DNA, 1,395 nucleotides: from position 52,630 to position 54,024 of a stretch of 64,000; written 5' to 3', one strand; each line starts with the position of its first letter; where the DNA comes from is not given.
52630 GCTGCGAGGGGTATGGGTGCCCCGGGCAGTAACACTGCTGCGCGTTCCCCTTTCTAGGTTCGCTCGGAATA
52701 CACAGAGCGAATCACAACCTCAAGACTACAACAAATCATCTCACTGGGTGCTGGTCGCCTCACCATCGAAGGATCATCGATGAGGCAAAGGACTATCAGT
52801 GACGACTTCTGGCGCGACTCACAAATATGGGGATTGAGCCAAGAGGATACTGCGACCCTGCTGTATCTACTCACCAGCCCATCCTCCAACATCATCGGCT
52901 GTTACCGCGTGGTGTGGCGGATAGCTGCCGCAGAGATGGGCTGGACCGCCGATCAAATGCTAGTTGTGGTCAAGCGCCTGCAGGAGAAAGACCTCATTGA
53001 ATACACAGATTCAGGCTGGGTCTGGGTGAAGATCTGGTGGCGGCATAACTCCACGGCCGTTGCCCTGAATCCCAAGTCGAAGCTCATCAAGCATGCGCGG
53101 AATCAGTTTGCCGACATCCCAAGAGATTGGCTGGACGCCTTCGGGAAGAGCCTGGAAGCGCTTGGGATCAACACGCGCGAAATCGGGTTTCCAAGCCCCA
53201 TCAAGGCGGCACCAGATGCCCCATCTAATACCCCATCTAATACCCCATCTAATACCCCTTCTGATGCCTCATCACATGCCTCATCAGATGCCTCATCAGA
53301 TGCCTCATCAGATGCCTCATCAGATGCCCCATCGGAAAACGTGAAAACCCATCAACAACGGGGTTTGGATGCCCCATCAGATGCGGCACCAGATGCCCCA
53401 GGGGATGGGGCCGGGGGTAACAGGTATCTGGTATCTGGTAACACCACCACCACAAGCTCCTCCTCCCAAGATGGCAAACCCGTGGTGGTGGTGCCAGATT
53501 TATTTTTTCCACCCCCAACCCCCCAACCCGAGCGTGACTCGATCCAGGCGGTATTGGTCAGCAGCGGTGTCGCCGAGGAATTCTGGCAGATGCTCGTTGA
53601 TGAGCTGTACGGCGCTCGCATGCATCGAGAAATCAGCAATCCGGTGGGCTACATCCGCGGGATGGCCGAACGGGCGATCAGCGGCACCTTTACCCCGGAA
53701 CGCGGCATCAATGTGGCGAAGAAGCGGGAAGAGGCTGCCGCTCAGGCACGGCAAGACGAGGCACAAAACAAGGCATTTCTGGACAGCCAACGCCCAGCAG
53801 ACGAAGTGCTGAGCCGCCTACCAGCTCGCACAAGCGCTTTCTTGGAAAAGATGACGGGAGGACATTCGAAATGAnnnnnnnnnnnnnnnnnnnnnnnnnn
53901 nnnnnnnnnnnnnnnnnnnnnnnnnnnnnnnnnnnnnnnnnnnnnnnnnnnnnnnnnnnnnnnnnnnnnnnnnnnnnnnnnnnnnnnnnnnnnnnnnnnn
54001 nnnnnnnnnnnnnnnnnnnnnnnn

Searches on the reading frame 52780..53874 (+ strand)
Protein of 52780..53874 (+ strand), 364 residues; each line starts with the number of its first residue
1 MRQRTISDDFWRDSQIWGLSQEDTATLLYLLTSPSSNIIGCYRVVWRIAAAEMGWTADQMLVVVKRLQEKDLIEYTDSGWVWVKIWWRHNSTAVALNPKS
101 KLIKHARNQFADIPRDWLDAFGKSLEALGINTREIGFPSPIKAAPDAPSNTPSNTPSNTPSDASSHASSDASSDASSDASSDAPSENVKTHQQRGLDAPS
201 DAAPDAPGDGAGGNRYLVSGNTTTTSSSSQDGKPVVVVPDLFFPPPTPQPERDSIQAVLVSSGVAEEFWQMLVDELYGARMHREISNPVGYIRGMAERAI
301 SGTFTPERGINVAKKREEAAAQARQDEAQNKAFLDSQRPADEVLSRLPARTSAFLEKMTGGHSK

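Call 4: search_protein_families(library=pfam, proteins=[window:52780-53874:+], max_evalue=0.01)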
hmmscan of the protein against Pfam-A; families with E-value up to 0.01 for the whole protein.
window:52780-53874:+ (364 aa): 1 family
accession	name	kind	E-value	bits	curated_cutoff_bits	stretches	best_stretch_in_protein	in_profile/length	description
PF11800.13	RP-C_C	-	0.0061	17.2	32.6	0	282-310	68-96/102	Replication protein C C-terminal region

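Call 12: search_protein_families(library=ncbifam, proteins=[window:52780-53874:+], max_evalue=0.01)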
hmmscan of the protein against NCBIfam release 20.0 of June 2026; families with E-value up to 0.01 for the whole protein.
window:52780-53874:+ (364 aa): 1 family
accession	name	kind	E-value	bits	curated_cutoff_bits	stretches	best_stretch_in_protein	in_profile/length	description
NF040582.1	STY4528_fam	equivalog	3.2e-06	27.4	130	1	157-305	174-322/323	STY4528 family pathogenicity island replication protein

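Call 13: search_protein_families(library=phrogs, proteins=[window:52780-53874:+], max_evalue=0.01)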
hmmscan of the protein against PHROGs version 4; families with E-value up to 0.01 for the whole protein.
window:52780-53874:+ (364 aa): 4 families
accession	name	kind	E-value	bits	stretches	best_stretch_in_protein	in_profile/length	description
phrog_1701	-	DNA, RNA and nucleotide metabolism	6.5e-16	60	1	3-93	4-96/323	DnaD-like helicase loader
phrog_25711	-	unknown function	9.8e-12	46.4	1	4-92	7-97/164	-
phrog_6251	-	DNA, RNA and nucleotide metabolism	6.6e-09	36.7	1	4-92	5-96/284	replisome organizer DnaA-like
phrog_12196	-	unknown function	0.0007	20.1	1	6-150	7-154/297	-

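Call 14: find_homologous_proteins(query=window:52780-53874:+, max_evalue=0.001)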
Query window:52780-53874:+ (364 aa): 82 proteins with E <= 0.001 among 8000 candidates.
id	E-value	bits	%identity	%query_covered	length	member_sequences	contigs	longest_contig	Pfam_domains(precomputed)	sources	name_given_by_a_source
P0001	8.3e-210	714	91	100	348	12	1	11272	-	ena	-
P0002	2.6e-186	637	81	100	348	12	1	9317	-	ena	-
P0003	3.2e-178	611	78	100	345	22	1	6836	-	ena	-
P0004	1.2e-177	609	78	100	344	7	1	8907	-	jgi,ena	-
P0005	2.2e-164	565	73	100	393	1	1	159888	-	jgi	jgi:hypothetical protein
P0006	3.4e-141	489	63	100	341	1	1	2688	-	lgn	-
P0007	3.5e-135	469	62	100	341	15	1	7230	-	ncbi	-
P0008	8.0e-132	458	62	100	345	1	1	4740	-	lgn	-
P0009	1.7e-131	457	61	100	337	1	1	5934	-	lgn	-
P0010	1.2e-130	454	61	100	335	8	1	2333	-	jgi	-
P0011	8.3e-128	445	61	100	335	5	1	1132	-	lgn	-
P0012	1.2e-125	438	61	100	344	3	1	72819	-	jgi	jgi:hypothetical protein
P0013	7.8e-114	399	57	100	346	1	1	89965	-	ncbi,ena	-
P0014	1.2e-107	378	57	91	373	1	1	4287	-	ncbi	ncbi:MAG: hypothetical protein ACXWTX_04480 [Gallionella sp.]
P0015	1.9e-107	378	53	98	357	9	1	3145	-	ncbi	ncbi:MAG: hypothetical protein ABL911_12930 [Gallionella sp.]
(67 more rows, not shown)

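Call 16: find_encoding_contigs(protein=P0005, flank=10000, max_places=2)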
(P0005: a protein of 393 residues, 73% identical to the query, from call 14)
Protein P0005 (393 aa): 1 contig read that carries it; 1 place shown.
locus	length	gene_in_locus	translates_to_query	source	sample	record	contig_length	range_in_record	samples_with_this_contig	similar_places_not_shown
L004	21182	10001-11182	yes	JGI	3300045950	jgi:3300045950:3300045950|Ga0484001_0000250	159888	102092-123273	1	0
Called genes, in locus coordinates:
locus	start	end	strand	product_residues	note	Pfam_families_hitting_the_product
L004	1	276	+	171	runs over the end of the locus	PF03938:OmpH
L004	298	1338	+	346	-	PF04613:LpxD, PF14602:Hexapep_2 (faint), PF25084:LbH_EIF2B (weak), PF25087:GMPPB_C, PF00132:Hexapep, PF25087:GMPPB_C (weak), PF00132:Hexapep (weak)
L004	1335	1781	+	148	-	PF22817:ApeP-like, PF07977:FabA, PF22818:ApeI-like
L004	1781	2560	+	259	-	PF00132:Hexapep (weak), PF25084:LbH_EIF2B (faint), PF25087:GMPPB_C (faint), PF00132:Hexapep, PF13720:Acetyltransf_11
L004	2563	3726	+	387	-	PF02684:LpxB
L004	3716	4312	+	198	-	PF01351:RNase_HII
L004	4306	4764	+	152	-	PF05425:CopD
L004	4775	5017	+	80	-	-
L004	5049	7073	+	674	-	PF00270:DEAD (faint), PF04851:ResIII, PF17757:UvrB_inter, PF27431:UvrB_3rd, PF00271:Helicase_C, PF12344:UvrB, PF02151:UVR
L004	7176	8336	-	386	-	PF09003:Arm-DNA-bind_1, PF00589:Phage_integrase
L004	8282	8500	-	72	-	PF07825:Exc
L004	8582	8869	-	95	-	-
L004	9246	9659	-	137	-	-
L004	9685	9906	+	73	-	-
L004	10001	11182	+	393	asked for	-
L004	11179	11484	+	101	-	-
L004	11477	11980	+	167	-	PF05280:FlhC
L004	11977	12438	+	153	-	PF01464:SLT, PF18896:SLT_3 (weak)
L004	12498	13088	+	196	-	PF00691:OmpA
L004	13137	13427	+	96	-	-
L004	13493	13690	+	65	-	-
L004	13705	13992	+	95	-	PF07178:TraL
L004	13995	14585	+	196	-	PF05309:TraE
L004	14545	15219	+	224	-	PF06586:TraK_N, PF23536:TraK_C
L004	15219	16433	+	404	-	PF03743:TrbI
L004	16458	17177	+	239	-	PF10411:DsbC_N, PF13098:Thioredoxin_2, PF01323:DSBA (faint)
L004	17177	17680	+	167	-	PF09676:TraV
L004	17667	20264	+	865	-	PF11130:TraC_F_IV, PF19044:P-loop_TraG, PF12846:AAA_10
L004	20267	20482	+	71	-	-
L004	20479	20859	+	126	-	-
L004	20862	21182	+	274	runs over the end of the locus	PF13728:TraF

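Call 17: find_encoding_contigs(protein=P0013, flank=10000, max_places=2)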
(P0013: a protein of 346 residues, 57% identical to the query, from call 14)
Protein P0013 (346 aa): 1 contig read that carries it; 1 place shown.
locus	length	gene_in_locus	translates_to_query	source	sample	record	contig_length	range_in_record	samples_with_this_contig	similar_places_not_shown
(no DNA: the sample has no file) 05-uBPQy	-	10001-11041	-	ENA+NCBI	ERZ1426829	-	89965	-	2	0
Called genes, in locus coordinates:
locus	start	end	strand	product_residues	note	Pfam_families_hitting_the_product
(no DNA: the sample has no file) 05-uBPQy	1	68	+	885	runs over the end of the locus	PF04760:IF2_N, PF08364:IF2_assoc, PF04760:IF2_N, PF00009:GTP_EFTU, PF01926:MMR_HSR1, PF22042:EF-G_D2, PF11987:IF-2, PF03144:GTP_EFTU_D2, +1 more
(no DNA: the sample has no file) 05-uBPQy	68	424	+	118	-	PF02033:RBFA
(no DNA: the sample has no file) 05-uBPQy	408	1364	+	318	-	PF01509:TruB_N, PF16198:TruB_C_2, PF09157:TruB-C_2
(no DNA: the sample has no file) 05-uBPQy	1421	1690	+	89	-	PF00312:Ribosomal_S15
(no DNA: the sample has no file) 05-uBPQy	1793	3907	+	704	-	PF01138:RNase_PH, PF03725:RNase_PH_C, PF03726:PNPase, PF01138:RNase_PH, PF00013:KH_1, PF00575:S1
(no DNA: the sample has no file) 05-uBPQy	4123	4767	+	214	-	PF03167:UDG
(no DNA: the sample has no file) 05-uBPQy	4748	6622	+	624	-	PF01541:GIY-YIG, PF27096:UvrC_M, PF02151:UVR, PF22920:UvrC_RNaseH, PF08459:UvrC_RNaseH_dom, PF12826:HHH_2 (weak), PF14520:HHH_5, PF00633:HHH (weak), +1 more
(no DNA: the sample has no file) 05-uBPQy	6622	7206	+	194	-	PF01066:CDP-OH_P_transf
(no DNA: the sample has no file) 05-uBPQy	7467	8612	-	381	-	PF22022:Phage_int_M (faint), PF00589:Phage_integrase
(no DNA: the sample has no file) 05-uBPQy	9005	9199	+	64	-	-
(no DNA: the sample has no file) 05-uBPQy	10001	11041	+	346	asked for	-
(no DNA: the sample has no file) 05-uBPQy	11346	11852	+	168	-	PF05280:FlhC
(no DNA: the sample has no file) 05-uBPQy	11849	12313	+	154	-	PF01464:SLT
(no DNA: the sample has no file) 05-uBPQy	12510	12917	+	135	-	PF00691:OmpA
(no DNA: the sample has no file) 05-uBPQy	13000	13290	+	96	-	PF04956:TrbC (weak)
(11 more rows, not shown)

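Call 18: search_dna_similar(query=window:52780-53874:+, collection=plasmids, mode=protein, max_rows=20)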
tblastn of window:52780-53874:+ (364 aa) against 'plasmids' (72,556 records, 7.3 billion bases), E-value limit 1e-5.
Records with a match: 1; places in all: 1; records where one place covers at least 80% of the query: 0.
Best place of each record, by identity: <60% 1.
By first word of the organism name: Brevibacillus 1.
By predicted mobility (MOB-suite, as given by PLSDB): non-mobilizable 1.
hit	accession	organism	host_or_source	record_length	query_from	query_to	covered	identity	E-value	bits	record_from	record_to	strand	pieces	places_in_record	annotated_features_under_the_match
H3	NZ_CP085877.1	Brevibacillus sp. DP1.3A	soil sample,soil of Citrus sinensis ...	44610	4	131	35%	27.8%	5e-7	59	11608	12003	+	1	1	DnaD domain protein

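Call 29: find_related_loci(query=A1, collection=genome_contigs, flank=10000)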
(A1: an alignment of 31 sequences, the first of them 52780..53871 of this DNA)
Query A1 (364 aa) in genome_contigs; peptide patterns used: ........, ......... (x = any residue, [..] = any of these).
77 stretches matched a pattern; 29 encode a relative of the query (tblastn E <= 1e-3); 29 distinct loci.
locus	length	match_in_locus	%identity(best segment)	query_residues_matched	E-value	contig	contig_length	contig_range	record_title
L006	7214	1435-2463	62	1-364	7e-137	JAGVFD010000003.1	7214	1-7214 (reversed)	MAG: Sideroxydans sp. isolate DeMMO2_34 c_000000001076, whole genome shotgun sequence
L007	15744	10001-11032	60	1-364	2e-132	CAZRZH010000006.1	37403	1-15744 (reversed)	MAG TPA_asm: uncultured Sideroxydans sp. isolate binchicken_co248_343 genome assembly, contig: NODE_841_length_37403_cov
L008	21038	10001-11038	57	1-364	7e-121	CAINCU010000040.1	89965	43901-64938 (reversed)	MAG: uncultured Gallionellaceae bacterium isolate MJ-time_bin-5145 genome assembly, contig: bin-5145:40/76, whole genome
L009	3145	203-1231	53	1-357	2e-115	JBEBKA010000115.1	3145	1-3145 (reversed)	MAG: Gallionella sp. isolate TF_12 NODE_12468_length_3145_cov_2.839462, whole genome shotgun sequence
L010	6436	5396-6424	51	1-364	1e-107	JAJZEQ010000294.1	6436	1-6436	MAG: Proteobacteria bacterium isolate LL2.bin39 NODE_19447_length_6436_cov_2.32034, whole genome shotgun sequence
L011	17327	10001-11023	44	1-358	4e-92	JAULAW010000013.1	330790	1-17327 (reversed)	MAG: Gallionellaceae bacterium isolate MAG.26 contig_567, whole genome shotgun sequence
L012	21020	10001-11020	43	1-358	7e-84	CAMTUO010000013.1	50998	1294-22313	MAG: uncultured Gallionella sp. isolate G01_MAG_00005 genome assembly, contig: G01_MAG_00005_000000000024, whole genome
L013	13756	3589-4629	43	1-364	3e-83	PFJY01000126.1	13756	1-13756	MAG: Hydrogenophilales bacterium CG_4_10_14_3_um_filter_58_23 CG_4_10_14_3_um_filter_scaffold_2980_c, whole genome shotg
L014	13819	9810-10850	43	1-364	7e-83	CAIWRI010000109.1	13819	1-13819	MAG: uncultured Nitrosomonadales bacterium isolate A14_bin-0786 genome assembly, contig: bin-0786:109/155, whole genome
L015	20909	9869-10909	43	1-364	7e-83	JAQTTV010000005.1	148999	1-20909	MAG: Gallionella sp. isolate STB_49 NODE_260_length_148999_cov_141.677938_Sandtown_B, whole genome shotgun sequence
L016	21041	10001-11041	43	1-364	7e-83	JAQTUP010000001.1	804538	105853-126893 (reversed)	MAG: Gallionella sp. isolate STB_67 NODE_7_length_804538_cov_156.826385_Sandtown_B, whole genome shotgun sequence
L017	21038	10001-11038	43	1-364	3e-82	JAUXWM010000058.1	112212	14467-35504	MAG: Gallionella sp. isolate C15_maxbin.107 C15_k141_207986, whole genome shotgun sequence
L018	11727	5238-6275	43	1-364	3e-82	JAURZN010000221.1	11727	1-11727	MAG: Gallionella sp. isolate E6_concoct.bin.175_sub E6_k141_282065, whole genome shotgun sequence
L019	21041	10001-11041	42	1-364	2e-82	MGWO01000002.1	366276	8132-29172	MAG: Gallionellales bacterium GWA2_54_124 GWA2_Gallionellales_54_124_10, whole genome shotgun sequence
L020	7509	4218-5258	42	1-364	3e-82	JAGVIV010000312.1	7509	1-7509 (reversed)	MAG: Betaproteobacteria bacterium isolate DeMMO1_2 c_000000023968, whole genome shotgun sequence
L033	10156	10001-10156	100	1-52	1e-28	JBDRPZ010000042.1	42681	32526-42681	MAG: Pseudomonadota bacterium isolate MEGAHIT-group-2.141 k141_422492, whole genome shotgun sequence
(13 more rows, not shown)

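Call 38: find_related_loci(query=A1, collection=viral_contigs, flank=10000)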
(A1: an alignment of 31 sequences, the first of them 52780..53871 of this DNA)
Query A1 (364 aa) in viral_contigs; peptide patterns used: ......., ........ (x = any residue, [..] = any of these).
136 stretches matched a pattern; 1 encode a relative of the query (tblastn E <= 1e-3); 1 distinct loci.
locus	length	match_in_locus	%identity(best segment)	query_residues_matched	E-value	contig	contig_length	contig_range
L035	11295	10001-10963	33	2-318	5e-33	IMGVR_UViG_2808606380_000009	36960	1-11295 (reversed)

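Call 64: search_protein_families(library=phrogs, proteins=[L035:211-903:+, L035:900-1823:+, L035:1820-2371:+, L035:2368-3072:+, L035:3045-4046:+, L035:4642-5715:+, L035:6058-6705:+, L035:6812-7600:-, L035:7825-8892:-, L035:9995-11023:+], max_evalue=0.001)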
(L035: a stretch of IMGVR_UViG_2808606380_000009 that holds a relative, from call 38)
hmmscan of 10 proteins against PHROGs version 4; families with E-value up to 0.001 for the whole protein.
L035:211-903:+ (230 aa): 3 families
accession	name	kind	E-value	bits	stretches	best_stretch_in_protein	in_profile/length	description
phrog_1807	-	tail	3.1e-28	100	1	65-220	74-234/241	tail fiber protein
phrog_1348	-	tail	5.9e-19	69.7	1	112-226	63-176/224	tail fiber protein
phrog_105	-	tail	4.2e-18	66.5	1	19-121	40-142/239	tail fiber assembly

L035:900-1823:+ (307 aa): 1 family
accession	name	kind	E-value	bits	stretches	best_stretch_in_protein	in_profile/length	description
phrog_1677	-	unknown function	7.4e-82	276.2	1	2-307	1-286/287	-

L035:1820-2371:+ (183 aa): 1 family
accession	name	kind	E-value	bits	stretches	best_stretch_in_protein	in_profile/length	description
phrog_1398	-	unknown function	1.9e-60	204.5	1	1-183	4-178/178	-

L035:2368-3072:+ (234 aa): 1 family
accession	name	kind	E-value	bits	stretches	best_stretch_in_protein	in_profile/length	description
phrog_2258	-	tail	1.7e-57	196.2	1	1-230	1-230/544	baseplate protein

L035:3045-4046:+ (333 aa): 3 families
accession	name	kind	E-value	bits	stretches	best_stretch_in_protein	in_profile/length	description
phrog_4011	-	tail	7.4e-136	453.3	1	1-332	2-314/315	baseplate protein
phrog_2258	-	tail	1.8e-88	298.4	1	4-332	241-543/544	baseplate protein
phrog_430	-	tail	8.6e-05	22.1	0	203-254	375-426/868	baseplate hub subunit and tail lysozyme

L035:4642-5715:+ (357 aa): 7 families
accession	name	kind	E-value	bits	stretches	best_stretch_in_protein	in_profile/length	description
phrog_1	-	integration and excision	7e-68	231.4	1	6-349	118-447/611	integrase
phrog_216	-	integration and excision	3.6e-26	93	1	161-350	44-237/301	integrase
phrog_25190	-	integration and excision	8.2e-11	43.2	1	284-351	35-103/109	integrase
phrog_35951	-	unknown function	2.4e-10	41.7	1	282-349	7-74/97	-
phrog_7685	-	integration and excision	2.4e-07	31.5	1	234-341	127-227/240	integrase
phrog_37709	-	unknown function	8e-05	23.6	1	129-226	20-110/116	-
phrog_22184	-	unknown function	0.00011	22.8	1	2-233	13-249/254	-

L035:6058-6705:+ (215 aa): 0 families

L035:6812-7600:- (262 aa): 0 families

L035:7825-8892:- (355 aa): 0 families

L035:9995-11023:+ (342 aa): 6 families
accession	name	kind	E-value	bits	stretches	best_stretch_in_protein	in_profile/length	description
phrog_1701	-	DNA, RNA and nucleotide metabolism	1.8e-17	65.1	1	10-154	9-162/323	DnaD-like helicase loader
phrog_25711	-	unknown function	6.5e-16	60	1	8-149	9-144/164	-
phrog_6251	-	DNA, RNA and nucleotide metabolism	9.1e-10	39.5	1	5-115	5-116/284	replisome organizer DnaA-like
phrog_22134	-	unknown function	2.3e-07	31.8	1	259-309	157-207/262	-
phrog_12196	-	unknown function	8.3e-05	23.2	1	17-89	18-89/297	-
phrog_25210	-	unknown function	0.00038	21.2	1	26-88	28-89/207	-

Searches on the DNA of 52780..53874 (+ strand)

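Call 34: search_rna_families(sources=[L004, L007, L008, L011, L012, L029, L033, L028], threshold=gathering)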
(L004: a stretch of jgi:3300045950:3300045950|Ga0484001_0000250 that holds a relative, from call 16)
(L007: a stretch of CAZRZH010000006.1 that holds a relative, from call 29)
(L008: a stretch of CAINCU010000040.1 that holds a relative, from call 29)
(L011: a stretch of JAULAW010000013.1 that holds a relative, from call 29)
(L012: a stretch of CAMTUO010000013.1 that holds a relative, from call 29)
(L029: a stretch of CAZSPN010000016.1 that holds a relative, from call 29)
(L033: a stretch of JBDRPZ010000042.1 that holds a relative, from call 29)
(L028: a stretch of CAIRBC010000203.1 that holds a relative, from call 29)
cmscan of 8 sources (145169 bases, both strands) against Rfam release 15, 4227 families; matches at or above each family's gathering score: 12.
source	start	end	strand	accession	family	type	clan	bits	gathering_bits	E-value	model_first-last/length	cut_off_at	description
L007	7067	7139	+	RF00005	tRNA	Gene; tRNA;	CL00001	71.8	29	2.3e-13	1-71/71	no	tRNA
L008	7358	7431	+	RF00005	tRNA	Gene; tRNA;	CL00001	70.6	29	4.8e-13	1-71/71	no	tRNA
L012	34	106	+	RF00005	tRNA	Gene; tRNA;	CL00001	66.6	29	6.2e-12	1-71/71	no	tRNA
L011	6120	6193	+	RF00005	tRNA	Gene; tRNA;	CL00001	65.8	29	1e-11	1-71/71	no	tRNA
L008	7241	7314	+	RF00005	tRNA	Gene; tRNA;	CL00001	65.6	29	1.1e-11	1-71/71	no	tRNA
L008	7456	7528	+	RF00005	tRNA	Gene; tRNA;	CL00001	64.4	29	2.5e-11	1-71/71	no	tRNA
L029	1716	1796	-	RF01051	c-di-GMP-I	Cis-reg; riboswitch;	CL00126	63.8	35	8.2e-10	1-87/87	no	c-di-GMP-I riboswitch aptamer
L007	6830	6918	-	RF00005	tRNA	Gene; tRNA;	CL00001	56.8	29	3.1e-09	1-71/71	no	tRNA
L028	3310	3398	+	RF00005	tRNA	Gene; tRNA;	CL00001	56.8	29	3.1e-09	1-71/71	no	tRNA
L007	7192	7262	+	RF00005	tRNA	Gene; tRNA;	CL00001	55.2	29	8.2e-09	1-71/71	no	tRNA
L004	8917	8997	-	RF01695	C4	Gene; antisense;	CL00128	50.8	45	1.8e-06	1-87/87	no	C4 antisense RNA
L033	8777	8857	-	RF01695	C4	Gene; antisense;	CL00128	46.4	45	2.3e-05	1-87/87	no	C4 antisense RNA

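Call 35: search_rna_families(sources=[L006, L010, L013, L014, L015, L016, L017, L019, L020, L023], threshold=gathering)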
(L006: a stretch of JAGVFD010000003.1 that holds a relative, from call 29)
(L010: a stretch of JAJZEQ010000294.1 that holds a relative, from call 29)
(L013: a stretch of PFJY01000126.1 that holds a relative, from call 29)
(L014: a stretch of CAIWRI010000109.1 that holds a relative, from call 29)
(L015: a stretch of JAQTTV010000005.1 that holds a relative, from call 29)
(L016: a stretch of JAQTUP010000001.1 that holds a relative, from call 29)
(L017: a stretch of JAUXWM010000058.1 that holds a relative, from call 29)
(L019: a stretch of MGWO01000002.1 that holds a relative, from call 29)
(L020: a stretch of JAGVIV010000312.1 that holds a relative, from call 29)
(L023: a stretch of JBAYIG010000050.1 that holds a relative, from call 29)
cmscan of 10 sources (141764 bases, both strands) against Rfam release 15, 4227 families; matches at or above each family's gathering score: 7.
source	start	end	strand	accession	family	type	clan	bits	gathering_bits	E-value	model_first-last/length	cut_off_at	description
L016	5716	5789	+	RF00005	tRNA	Gene; tRNA;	CL00001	73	29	1e-13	1-71/71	no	tRNA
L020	103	176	+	RF00005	tRNA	Gene; tRNA;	CL00001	71.7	29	2.4e-13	1-71/71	no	tRNA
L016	5442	5515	+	RF00005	tRNA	Gene; tRNA;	CL00001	65.6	29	1.1e-11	1-71/71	no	tRNA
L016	5592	5665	+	RF00005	tRNA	Gene; tRNA;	CL00001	65.6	29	1.1e-11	1-71/71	no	tRNA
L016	5838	5910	+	RF00005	tRNA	Gene; tRNA;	CL00001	62.7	29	7.3e-11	1-71/71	no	tRNA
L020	223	295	+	RF00005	tRNA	Gene; tRNA;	CL00001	62.7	29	7.3e-11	1-71/71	no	tRNA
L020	1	58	+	RF00005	tRNA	Gene; tRNA;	CL00001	37.4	29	0.00067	16-71/71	5'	tRNA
